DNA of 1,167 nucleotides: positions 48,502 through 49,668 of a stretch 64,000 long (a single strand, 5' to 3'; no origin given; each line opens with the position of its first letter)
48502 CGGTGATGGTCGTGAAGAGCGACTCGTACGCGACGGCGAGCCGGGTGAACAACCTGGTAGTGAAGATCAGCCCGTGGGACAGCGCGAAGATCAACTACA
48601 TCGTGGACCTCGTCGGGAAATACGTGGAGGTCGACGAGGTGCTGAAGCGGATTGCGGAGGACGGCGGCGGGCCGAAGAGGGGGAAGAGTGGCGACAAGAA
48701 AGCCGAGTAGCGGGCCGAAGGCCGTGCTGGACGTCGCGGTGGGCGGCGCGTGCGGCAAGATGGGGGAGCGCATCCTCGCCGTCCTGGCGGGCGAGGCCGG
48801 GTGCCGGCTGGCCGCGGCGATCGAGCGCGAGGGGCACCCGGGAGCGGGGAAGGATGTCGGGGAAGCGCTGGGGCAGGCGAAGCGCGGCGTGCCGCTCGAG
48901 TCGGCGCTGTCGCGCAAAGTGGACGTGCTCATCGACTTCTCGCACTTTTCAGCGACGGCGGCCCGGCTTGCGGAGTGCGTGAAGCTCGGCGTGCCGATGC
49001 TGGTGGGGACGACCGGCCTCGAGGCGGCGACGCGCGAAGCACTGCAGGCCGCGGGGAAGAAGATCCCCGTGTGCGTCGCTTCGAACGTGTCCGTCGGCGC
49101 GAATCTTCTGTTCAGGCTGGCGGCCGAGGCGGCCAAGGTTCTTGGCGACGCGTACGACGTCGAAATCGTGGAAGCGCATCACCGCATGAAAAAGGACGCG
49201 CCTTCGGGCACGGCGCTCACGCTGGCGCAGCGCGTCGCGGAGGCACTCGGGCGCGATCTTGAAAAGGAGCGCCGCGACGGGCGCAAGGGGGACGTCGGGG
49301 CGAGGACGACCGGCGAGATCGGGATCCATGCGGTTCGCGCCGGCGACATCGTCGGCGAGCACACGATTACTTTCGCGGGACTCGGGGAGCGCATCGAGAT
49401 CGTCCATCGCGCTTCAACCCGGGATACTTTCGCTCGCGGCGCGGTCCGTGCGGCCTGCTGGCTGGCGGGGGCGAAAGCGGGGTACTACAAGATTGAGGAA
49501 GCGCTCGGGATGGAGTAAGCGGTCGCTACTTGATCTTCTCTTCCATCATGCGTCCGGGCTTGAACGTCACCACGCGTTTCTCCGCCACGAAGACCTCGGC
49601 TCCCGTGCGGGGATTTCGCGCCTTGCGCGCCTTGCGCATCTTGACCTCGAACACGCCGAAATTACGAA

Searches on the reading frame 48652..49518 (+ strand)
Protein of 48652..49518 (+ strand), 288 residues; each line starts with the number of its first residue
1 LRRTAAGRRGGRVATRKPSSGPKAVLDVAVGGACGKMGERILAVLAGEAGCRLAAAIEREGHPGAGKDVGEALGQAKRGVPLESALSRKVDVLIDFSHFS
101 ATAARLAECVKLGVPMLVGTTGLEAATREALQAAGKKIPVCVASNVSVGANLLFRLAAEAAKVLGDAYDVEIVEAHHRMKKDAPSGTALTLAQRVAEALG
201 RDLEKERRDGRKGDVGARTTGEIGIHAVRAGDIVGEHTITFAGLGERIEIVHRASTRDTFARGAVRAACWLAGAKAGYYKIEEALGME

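Call 43: search_protein_families(library=pfam, proteins=[window:48652-49518:+], max_evalue=0.0001)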
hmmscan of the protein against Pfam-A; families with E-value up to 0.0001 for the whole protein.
window:48652-49518:+ (288 aa): 2 families
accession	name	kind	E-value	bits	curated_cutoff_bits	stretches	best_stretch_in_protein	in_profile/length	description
PF05173.19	DapB_C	-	3.5e-45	153.4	27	1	149-285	1-121/121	Dihydrodipicolinate reductase, C-terminus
PF01113.26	DapB_N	-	4.2e-28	98.4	25.6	1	27-145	2-123/124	Dihydrodipicolinate reductase, N-terminus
